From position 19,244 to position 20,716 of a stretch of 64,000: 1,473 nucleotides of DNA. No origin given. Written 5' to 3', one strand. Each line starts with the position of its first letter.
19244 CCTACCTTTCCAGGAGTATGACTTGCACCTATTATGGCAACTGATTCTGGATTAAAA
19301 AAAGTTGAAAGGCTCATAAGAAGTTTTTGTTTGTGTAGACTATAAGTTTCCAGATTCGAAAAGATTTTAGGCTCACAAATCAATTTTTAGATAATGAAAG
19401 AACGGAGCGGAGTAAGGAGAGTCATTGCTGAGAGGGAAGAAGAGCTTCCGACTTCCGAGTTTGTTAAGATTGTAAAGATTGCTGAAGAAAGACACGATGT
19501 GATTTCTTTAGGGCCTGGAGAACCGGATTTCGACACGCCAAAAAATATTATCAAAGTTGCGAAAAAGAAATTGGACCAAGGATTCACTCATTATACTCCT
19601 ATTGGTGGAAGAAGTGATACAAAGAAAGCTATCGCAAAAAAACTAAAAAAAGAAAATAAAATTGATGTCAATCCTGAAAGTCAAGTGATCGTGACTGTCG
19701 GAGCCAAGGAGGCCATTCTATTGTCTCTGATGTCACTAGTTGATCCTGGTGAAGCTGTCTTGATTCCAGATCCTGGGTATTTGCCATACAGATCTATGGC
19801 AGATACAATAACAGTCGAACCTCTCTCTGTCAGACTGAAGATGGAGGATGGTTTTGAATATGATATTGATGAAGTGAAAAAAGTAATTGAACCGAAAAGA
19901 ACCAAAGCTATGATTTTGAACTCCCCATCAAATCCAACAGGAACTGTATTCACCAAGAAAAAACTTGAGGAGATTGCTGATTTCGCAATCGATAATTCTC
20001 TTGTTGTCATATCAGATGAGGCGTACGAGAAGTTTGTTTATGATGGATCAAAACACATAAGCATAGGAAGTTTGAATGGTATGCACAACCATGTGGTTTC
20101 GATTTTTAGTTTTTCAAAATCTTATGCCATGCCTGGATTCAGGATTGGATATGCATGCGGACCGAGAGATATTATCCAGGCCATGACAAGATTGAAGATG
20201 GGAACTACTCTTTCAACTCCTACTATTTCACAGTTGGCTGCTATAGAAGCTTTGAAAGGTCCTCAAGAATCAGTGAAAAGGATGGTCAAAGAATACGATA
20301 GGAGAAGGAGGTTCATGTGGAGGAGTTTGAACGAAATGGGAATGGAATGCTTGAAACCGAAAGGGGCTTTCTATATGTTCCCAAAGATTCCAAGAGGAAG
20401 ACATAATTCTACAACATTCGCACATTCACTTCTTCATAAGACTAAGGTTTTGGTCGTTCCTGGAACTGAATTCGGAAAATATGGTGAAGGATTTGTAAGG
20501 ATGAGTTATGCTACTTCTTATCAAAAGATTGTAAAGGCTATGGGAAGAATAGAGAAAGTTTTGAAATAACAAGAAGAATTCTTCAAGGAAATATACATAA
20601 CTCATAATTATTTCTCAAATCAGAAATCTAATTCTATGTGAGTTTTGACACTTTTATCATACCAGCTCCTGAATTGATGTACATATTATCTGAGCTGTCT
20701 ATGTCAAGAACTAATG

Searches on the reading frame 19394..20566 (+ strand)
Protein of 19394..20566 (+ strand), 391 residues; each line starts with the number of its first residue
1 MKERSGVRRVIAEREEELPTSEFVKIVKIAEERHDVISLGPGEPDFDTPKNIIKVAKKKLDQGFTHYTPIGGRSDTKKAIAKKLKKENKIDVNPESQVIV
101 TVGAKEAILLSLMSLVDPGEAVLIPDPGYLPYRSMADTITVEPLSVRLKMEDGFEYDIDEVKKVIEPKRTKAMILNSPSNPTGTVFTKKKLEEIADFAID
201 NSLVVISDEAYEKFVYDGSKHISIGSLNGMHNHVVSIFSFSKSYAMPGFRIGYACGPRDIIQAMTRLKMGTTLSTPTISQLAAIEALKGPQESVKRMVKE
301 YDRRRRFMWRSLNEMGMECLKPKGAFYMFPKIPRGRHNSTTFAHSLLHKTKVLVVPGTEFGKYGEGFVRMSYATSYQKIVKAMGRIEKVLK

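Call 8: search_protein_families(library=pfam, max_evalue=0.0001, proteins=[window:19394-20566:+])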
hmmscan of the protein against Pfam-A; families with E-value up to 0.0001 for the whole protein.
seq(391 aa): 3 families
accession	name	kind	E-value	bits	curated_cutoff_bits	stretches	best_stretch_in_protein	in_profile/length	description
PF00155.27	Aminotran_1_2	-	2.7e-76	257.5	19.7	1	35-385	2-360/361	Aminotransferase class I and II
PF01053.26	Cys_Met_Meta_PP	-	1e-05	24.7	27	1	103-210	75-175/381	Cys/Met metabolism PLP-dependent enzyme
PF00266.25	Aminotran_5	-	2.5e-05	23.8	21.5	1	88-273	54-231/371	Aminotransferase class-V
